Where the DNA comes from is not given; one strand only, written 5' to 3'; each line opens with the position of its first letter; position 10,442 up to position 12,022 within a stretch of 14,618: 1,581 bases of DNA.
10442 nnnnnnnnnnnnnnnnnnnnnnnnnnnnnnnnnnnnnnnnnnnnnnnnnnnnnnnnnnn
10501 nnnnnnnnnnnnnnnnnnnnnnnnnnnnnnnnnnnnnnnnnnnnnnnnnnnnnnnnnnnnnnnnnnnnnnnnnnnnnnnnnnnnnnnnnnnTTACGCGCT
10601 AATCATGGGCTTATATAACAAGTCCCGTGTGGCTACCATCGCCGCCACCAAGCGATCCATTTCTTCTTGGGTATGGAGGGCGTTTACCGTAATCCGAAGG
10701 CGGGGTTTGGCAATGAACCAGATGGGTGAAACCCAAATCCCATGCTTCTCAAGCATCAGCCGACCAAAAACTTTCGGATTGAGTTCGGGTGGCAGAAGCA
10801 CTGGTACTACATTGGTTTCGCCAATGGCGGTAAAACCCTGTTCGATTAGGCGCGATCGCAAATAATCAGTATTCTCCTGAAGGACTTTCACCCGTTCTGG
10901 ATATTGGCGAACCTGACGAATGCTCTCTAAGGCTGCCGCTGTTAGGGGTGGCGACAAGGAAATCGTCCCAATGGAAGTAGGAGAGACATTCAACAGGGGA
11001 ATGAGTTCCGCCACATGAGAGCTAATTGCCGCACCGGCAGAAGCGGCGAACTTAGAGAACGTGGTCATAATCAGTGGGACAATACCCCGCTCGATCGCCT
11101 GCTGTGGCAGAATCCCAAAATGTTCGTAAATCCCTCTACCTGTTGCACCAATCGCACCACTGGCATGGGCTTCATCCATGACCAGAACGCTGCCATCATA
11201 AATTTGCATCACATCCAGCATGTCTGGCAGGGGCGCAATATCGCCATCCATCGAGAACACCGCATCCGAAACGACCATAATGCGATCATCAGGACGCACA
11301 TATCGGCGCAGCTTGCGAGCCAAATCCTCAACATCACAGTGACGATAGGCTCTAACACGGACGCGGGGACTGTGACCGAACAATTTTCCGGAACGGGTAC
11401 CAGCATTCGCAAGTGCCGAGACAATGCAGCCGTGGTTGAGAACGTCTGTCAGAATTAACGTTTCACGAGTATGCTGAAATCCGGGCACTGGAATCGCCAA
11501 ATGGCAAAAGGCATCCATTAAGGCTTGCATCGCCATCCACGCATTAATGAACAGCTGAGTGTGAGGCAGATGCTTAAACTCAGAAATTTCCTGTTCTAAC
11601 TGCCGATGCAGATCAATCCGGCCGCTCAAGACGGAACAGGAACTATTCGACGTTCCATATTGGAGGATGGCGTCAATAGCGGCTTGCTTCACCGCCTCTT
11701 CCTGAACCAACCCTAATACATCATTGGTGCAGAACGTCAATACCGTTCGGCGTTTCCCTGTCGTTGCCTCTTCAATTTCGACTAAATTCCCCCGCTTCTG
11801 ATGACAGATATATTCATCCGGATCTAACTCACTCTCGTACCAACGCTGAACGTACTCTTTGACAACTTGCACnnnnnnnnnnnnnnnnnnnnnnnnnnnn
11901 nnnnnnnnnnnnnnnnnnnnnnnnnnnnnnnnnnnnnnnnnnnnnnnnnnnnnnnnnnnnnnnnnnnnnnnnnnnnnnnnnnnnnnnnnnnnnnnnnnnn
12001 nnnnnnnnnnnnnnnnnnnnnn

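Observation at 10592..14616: Alpha-oxoamine synthase + Rieske oxygenase + divergent MFS transporter: a possible small specialised-metabolism or lipid-modification module with a nested-palindrome control region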

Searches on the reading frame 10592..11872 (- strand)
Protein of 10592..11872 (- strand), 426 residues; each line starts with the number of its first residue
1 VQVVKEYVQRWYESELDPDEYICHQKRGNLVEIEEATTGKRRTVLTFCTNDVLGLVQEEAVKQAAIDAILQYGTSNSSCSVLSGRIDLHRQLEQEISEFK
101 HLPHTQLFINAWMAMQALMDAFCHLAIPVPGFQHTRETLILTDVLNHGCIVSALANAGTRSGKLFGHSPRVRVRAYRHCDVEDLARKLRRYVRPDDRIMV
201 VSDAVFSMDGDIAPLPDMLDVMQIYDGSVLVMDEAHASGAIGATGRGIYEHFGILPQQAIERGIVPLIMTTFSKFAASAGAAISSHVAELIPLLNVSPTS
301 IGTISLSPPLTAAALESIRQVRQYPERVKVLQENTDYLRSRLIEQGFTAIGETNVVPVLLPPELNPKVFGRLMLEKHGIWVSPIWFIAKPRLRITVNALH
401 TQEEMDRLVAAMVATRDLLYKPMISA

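Call 4: search_protein_families(library=pfam, proteins=[window:10592-11872:-])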
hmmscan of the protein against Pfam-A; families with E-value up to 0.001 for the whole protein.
window:10592-11872:- (426 aa): 1 family
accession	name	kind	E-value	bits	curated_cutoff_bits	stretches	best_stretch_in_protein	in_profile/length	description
PF00155.27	Aminotran_1_2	-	2.7e-32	112.8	19.7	1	43-411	2-360/361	Aminotransferase class I and II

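Call 5: search_protein_families(library=ncbifam, proteins=[window:10592-11872:-])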
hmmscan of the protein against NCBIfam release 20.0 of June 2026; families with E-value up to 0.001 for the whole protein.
window:10592-11872:- (426 aa): 12 families
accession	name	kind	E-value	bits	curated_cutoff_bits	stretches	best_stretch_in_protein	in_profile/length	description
TIGR00858.1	bioF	equivalog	6.1e-69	232.5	426.45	1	38-412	17-364/365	8-amino-7-oxononanoate synthase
NF005394.0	PRK06939.1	equivalog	2.4e-54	184.6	460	1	38-416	38-391/397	glycine C-acetyltransferase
TIGR01825.1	gly_Cac_T_rel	subfamily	2.7e-53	181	535.4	1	40-412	31-375/385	BioF/Kbl family PLP-dependent acyltransferase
NF047600.1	SerpalmtaseCFB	equivalog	1.7e-50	171.8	640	1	40-414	41-387/395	serine palmitoyltransferase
NF047599.1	SerpalmtaseBetaP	equivalog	3e-47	161.2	500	1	35-415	37-389/394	serine palmitoyltransferase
TIGR01821.1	5aminolev_synth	equivalog_domain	5.2e-47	160.6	338.55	1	38-415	41-393/402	5-aminolevulinate synthase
TIGR01822.1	2am3keto_CoA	equivalog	2.5e-45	155.1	493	1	39-413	35-384/393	glycine C-acetyltransferase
NF047603.1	SerpalmtaseAlphaP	equivalog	7e-34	117.1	670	1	39-412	43-389/399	serine palmitoyltransferase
NF005526.0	PRK07179.1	equivalog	1.6e-27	96.1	428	2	172-414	161-394/407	alpha-hydroxyketone-type quorum-sensing autoinducer synthase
NF004608.1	PRK05937.1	equivalog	7.8e-21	74.3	399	1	174-415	118-345/366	8-amino-7-oxononanoate synthase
NF005697.0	PRK07505.1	subfamily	8.4e-20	70.7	342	1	34-414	40-397/405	hypothetical protein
NF006580.0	PRK09105.1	subfamily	5.6e-05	22.2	444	1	267-413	229-368/375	pyridoxal phosphate-dependent aminotransferase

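Call 6: find_homologous_proteins(query=window:10592-11872:-)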
Query window:10592-11872:- (426 aa): 3807 proteins with E <= 0.001 among 8000 candidates; the best 120 are listed.
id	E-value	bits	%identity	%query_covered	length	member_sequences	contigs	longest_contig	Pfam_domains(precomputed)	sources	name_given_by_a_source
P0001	3.4e-268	907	94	100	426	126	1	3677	PF00155.28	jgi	jgi:glycine C-acetyltransferase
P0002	1.3e-267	905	94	100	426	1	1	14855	PF00155.28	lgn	-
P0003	2.3e-264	894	92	100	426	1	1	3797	PF00155.28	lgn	-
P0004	2.8e-260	881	91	100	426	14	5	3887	PF00155.28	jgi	jgi:glycine C-acetyltransferase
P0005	5.5e-260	880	92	100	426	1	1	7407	PF00155.28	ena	-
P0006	6.2e-260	880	90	100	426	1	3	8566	PF00155.28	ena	-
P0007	1.1e-259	879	90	100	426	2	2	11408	PF00155.28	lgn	-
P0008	1.5e-259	879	90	100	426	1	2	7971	PF00155.28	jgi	jgi:glycine C-acetyltransferase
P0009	2.1e-259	878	91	100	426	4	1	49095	PF00155.28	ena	-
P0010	3.9e-259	877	91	100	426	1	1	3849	PF00155.28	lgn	-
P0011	7.0e-259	876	91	100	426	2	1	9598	PF00155.28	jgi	jgi:glycine C-acetyltransferase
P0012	9.6e-259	876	91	100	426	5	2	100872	PF00155.28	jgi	jgi:glycine C-acetyltransferase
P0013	1.4e-258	875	91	100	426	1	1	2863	PF00155.28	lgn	-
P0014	2.0e-258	875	91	100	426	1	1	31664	PF00155.28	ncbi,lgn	-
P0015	2.7e-258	874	90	100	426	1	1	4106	PF00155.28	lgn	-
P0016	2.7e-258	874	90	100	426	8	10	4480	PF00155.28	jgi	jgi:glycine C-acetyltransferase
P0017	1.3e-257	872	91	100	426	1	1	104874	PF00155.28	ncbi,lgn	-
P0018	1.3e-257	872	90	100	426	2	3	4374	PF00155.28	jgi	jgi:glycine C-acetyltransferase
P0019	1.9e-257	872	91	100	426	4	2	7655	PF00155.28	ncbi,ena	-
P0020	2.4e-257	871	91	100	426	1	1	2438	PF00155.28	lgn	-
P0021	2.4e-257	871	91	100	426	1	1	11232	PF00155.28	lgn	-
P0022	3.3e-257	871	90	100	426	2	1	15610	PF00155.28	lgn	-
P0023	3.9e-257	871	90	100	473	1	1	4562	PF00155.28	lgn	-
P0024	4.4e-257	870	90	100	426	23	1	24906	PF00155.28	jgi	jgi:glycine C-acetyltransferase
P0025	4.7e-257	870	90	100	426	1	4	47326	PF00155.28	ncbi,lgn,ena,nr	ncbi:MAG TPA: aminotransferase class I/II [Cyanobacteria bacterium UBA8553]|nr:aminotransferase clas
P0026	4.9e-257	870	90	100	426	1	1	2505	PF00155.28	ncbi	-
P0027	4.9e-257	870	89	100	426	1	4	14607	PF00155.28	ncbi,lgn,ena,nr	ncbi:MAG TPA: aminotransferase class I/II [Cyanobacteria bacterium UBA8803]|nr:aminotransferase clas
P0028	6.3e-257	870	90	100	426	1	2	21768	PF00155.28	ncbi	-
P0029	9.2e-257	869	91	100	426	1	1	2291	PF00155.28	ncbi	-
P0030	1.1e-256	869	90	100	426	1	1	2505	PF00155.28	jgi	jgi:glycine C-acetyltransferase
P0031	1.4e-256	869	90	100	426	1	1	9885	PF00155.28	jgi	jgi:glycine C-acetyltransferase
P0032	1.6e-256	869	90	100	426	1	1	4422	PF00155.28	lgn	-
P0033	3.4e-256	868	89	100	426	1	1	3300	PF00155.28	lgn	-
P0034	4.4e-256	867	89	100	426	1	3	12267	PF00155.28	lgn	-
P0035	4.7e-256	867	90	100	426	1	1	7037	PF00155.28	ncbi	-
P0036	1.2e-255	866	90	100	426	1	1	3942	PF00155.28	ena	-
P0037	2.0e-255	865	89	100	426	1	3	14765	PF00155.28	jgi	jgi:glycine C-acetyltransferase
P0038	5.3e-255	864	89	100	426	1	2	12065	PF00155.28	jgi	-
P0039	1.2e-254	862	90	100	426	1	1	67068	PF00155.28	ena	-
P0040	1.5e-254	862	89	100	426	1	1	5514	PF00155.28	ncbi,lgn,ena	-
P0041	2.8e-254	861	90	100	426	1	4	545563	PF00155.28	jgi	-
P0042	3.0e-254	861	89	100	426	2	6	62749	PF00155.28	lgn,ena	-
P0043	3.8e-254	861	89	100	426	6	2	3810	PF00155.28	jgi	jgi:glycine C-acetyltransferase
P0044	4.0e-254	861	89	100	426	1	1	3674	PF00155.28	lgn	-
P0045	5.7e-254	860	89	100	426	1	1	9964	PF00155.28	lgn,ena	-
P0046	7.2e-254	860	88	100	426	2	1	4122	PF00155.28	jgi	jgi:glycine C-acetyltransferase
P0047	1.1e-253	859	89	100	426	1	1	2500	PF00155.28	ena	-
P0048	1.1e-253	859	88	100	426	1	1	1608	PF00155.28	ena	-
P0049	1.1e-253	859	89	100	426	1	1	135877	PF00155.28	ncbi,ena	-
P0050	1.5e-253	859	89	100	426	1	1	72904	PF00155.28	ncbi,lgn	ncbi:MAG: aminotransferase class I/II-fold pyridoxal phosphate-dependent enzyme [Potamolinea sp.]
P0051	2.0e-253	858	88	100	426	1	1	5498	PF00155.28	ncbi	-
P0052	7.2e-253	857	89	100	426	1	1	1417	PF00155.28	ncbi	-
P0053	1.0e-252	856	89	100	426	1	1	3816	PF00155.28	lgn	-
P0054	1.2e-252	856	88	100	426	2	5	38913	PF00155.28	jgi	jgi:glycine C-acetyltransferase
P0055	1.8e-252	855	88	100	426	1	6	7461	PF00155.28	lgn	-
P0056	3.3e-252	854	89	100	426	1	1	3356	PF00155.28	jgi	jgi:glycine C-acetyltransferase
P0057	4.7e-252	854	87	100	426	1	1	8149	PF00155.28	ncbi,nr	ncbi:MAG: aminotransferase class I/II-fold pyridoxal phosphate-dependent enzyme [Cyanothece sp. SIO1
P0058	1.2e-251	853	88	100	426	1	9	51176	PF00155.28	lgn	-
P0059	1.3e-251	853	88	100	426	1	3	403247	PF00155.28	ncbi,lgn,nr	ncbi:MAG: aminotransferase class I/II-fold pyridoxal phosphate-dependent enzyme [Oscillatoriaceae ba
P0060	1.4e-251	852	88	100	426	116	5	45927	PF00155.28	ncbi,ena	ncbi:MAG TPA: aminotransferase class I/II-fold pyridoxal phosphate-dependent enzyme [Candidatus Seri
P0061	1.9e-251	852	89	100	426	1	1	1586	PF00155.28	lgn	-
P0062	3.4e-251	851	89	100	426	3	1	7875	PF00155.28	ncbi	-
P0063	4.6e-251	851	88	100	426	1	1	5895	PF00155.28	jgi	jgi:glycine C-acetyltransferase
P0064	6.3e-251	850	88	100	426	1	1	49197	PF00155.28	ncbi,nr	ncbi:MAG: aminotransferase class I/II-fold pyridoxal phosphate-dependent enzyme [Symploca sp. SIO2C1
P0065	1.7e-250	849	88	100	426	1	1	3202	PF00155.28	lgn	-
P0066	2.3e-250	848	88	100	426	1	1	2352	PF00155.28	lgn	-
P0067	4.3e-250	847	86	100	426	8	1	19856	PF00155.28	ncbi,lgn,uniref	ncbi:MAG: aminotransferase class I/II-fold pyridoxal phosphate-dependent enzyme [Coleofasciculus sp.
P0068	4.4e-250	847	88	100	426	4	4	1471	PF00155.28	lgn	-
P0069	8.5e-250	846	87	100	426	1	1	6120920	PF00155.28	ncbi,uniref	ncbi:aminotransferase class I/II-fold pyridoxal phosphate-dependent enzyme [Lyngbya aestuarii]|unire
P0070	1.1e-249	846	87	100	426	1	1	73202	PF00155.28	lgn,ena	-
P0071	1.7e-249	846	86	100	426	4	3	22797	PF00155.28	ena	-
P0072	2.1e-249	845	87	100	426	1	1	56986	PF00155.28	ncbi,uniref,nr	ncbi:aminotransferase class I/II-fold pyridoxal phosphate-dependent enzyme [Iningainema tapete]|unir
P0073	2.3e-249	845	86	100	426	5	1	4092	PF00155.28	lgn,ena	-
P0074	3.4e-249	845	87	100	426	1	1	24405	PF00155.28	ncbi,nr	ncbi:MAG: aminotransferase class I/II-fold pyridoxal phosphate-dependent enzyme [Symploca sp. SIO2G7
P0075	4.3e-249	844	86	100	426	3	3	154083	PF00155.28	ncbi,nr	ncbi:MAG: aminotransferase class I/II-fold pyridoxal phosphate-dependent enzyme [Symploca sp. SIO3C6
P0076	7.7e-249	843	86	100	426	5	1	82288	PF00155.28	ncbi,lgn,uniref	ncbi:MAG: aminotransferase class I/II-fold pyridoxal phosphate-dependent enzyme [Coleofasciculus sp.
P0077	8.2e-249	843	88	100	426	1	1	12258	PF00155.28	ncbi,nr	ncbi:MAG: aminotransferase class I/II-fold pyridoxal phosphate-dependent enzyme [Symploca sp. SIO2E6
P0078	1.4e-248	842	86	100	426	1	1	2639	PF00155.28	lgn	-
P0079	1.6e-248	842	87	100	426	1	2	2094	PF00155.28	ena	-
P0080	1.9e-248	842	87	100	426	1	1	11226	PF00155.28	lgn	-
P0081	2.0e-248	842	86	100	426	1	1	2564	PF00155.28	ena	-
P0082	2.0e-248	842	87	100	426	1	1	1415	PF00155.28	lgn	-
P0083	2.3e-248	842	86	100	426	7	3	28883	PF00155.28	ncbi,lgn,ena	-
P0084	2.9e-248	841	87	100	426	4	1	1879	PF00155.28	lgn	-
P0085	2.9e-248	841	87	100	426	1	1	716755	PF00155.28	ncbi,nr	ncbi:MAG: aminotransferase class I/II-fold pyridoxal phosphate-dependent enzyme [Symploca sp. SIO1C2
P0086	3.6e-248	841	87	100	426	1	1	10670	PF00155.28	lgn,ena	-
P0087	3.8e-248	841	87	100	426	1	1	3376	PF00155.28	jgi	jgi:glycine C-acetyltransferase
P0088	4.0e-248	841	86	100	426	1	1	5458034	PF00155.28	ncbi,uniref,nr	uniref:aminotransferase class I/II-fold pyridoxal phosphate-dependent enzyme n=1 Tax=Trichocoleus de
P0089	5.0e-248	841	87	100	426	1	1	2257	PF00155.28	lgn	-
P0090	5.4e-248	841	87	100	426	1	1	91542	PF00155.28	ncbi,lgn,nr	ncbi:MAG: aminotransferase class I/II-fold pyridoxal phosphate-dependent enzyme [Trichocoleus desert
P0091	5.7e-248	840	88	99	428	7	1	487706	PF00155.28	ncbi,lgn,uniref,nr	ncbi:aminotransferase class I/II-fold pyridoxal phosphate-dependent enzyme [Microcoleus sp. FACHB-68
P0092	7.4e-248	840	86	100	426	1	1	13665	PF00155.28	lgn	-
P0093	8.0e-248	840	87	100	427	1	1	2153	PF00155.28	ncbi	-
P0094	8.2e-248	840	87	100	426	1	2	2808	PF00155.28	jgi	jgi:glycine C-acetyltransferase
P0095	1.0e-247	840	86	100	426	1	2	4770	PF00155.28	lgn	-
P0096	1.3e-247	839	86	100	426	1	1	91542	PF00155.28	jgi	jgi:glycine C-acetyltransferase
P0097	1.5e-247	839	87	100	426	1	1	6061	PF00155.28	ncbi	-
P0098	1.7e-247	839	86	100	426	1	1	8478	PF00155.28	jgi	jgi:glycine C-acetyltransferase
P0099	2.9e-247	838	87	100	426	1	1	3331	PF00155.28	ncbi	-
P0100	3.0e-247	838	87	100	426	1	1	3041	PF00155.28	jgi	jgi:glycine C-acetyltransferase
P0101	3.5e-247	838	87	100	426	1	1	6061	PF00155.28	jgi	jgi:glycine C-acetyltransferase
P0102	3.6e-247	838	87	100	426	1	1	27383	PF00155.28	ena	-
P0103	4.4e-247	838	86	100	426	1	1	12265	PF00155.28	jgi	jgi:glycine C-acetyltransferase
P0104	8.5e-247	837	86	100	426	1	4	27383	PF00155.28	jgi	jgi:glycine C-acetyltransferase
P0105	9.2e-247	836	86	100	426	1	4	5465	PF00155.28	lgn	-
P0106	1.1e-246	836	86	100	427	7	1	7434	PF00155.28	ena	-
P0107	1.3e-246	836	86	100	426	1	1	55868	PF00155.28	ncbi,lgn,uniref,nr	ncbi:aminotransferase class I/II-fold pyridoxal phosphate-dependent enzyme [Leptolyngbya sp. FACHB-6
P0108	1.8e-246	836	86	100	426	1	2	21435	PF00155.28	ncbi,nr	ncbi:MAG: aminotransferase class I/II-fold pyridoxal phosphate-dependent enzyme [Leptolyngbyaceae cy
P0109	1.9e-246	835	86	100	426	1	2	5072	PF00155.28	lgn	-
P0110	1.9e-246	835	86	100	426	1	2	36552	PF00155.28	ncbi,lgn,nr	ncbi:MAG: aminotransferase class I/II-fold pyridoxal phosphate-dependent enzyme [Symploca sp. SIO1B1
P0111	2.0e-246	835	86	99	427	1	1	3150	PF00155.28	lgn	-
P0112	2.6e-246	835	86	100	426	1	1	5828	PF00155.28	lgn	-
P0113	3.0e-246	835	86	100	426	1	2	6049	PF00155.28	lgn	-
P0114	3.4e-246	835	86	100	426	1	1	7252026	PF00155.28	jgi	jgi:glycine C-acetyltransferase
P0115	3.6e-246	835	86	100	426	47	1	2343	PF00155.28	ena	-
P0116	4.2e-246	834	86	100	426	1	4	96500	PF00155.28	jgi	jgi:glycine C-acetyltransferase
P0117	4.6e-246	834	86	100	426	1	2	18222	PF00155.28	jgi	-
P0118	4.7e-246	834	86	100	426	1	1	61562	PF00155.28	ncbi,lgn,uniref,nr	ncbi:aminotransferase class I/II-fold pyridoxal phosphate-dependent enzyme [Leptolyngbya sp. FACHB-5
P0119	4.7e-246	834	86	100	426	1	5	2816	PF00155.28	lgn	-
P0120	4.7e-246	834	86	100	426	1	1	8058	PF00155.28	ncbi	ncbi:MAG TPA: aminotransferase class I/II-fold pyridoxal phosphate-dependent enzyme [Allocoleopsis s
